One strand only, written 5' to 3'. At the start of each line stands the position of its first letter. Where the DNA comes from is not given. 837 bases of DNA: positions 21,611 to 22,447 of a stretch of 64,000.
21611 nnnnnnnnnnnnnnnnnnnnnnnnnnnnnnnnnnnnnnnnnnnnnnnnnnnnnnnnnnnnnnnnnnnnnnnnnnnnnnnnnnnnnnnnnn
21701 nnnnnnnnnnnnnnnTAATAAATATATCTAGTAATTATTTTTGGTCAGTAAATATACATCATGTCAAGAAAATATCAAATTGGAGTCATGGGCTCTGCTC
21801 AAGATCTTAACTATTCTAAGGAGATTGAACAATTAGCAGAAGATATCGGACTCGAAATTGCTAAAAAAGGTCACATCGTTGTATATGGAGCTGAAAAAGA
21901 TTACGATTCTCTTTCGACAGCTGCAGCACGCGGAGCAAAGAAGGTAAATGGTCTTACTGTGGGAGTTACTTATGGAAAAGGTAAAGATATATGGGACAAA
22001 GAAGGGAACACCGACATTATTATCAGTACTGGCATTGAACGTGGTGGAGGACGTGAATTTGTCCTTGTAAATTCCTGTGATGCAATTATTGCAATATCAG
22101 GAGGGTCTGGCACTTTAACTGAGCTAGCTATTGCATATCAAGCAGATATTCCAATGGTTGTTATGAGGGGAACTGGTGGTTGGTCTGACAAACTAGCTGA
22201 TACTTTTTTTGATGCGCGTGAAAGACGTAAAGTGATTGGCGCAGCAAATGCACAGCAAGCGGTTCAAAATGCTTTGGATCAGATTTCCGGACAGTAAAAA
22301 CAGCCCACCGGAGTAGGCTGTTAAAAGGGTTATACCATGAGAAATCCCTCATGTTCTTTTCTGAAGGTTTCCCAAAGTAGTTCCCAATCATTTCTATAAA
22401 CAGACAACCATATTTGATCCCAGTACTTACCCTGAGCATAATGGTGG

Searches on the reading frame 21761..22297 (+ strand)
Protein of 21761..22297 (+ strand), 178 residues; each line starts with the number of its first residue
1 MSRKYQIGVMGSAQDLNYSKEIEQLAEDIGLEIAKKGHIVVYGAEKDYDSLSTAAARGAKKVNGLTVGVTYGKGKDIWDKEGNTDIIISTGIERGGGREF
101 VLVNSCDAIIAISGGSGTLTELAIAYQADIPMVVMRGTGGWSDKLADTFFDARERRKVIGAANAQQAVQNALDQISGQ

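Call 58: search_protein_families(library=pfam, proteins=[window:21761-22297:+], max_evalue=1)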
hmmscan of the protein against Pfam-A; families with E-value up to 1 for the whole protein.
window:21761-22297:+ (178 aa): 5 families
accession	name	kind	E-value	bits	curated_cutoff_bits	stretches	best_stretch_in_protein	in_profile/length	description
PF18306.6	LDcluster4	-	8.5e-31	107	26.3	1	4-167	1-150/151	SLOG cluster4 family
PF18171.6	LSDAT_prok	-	1.9e-05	24.5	25.4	1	105-168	123-184/195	SLOG in TRPM, prokaryote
PF03641.19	Lysine_decarbox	-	0.00038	21.1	27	1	54-126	3-73/131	Possible lysine decarboxylase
PF01113.26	DapB_N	-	0.055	14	25.6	1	103-163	65-123/124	Dihydrodipicolinate reductase, N-terminus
PF00731.26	AIRC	-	0.058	13.4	30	0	9-57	5-49/148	AIR carboxylase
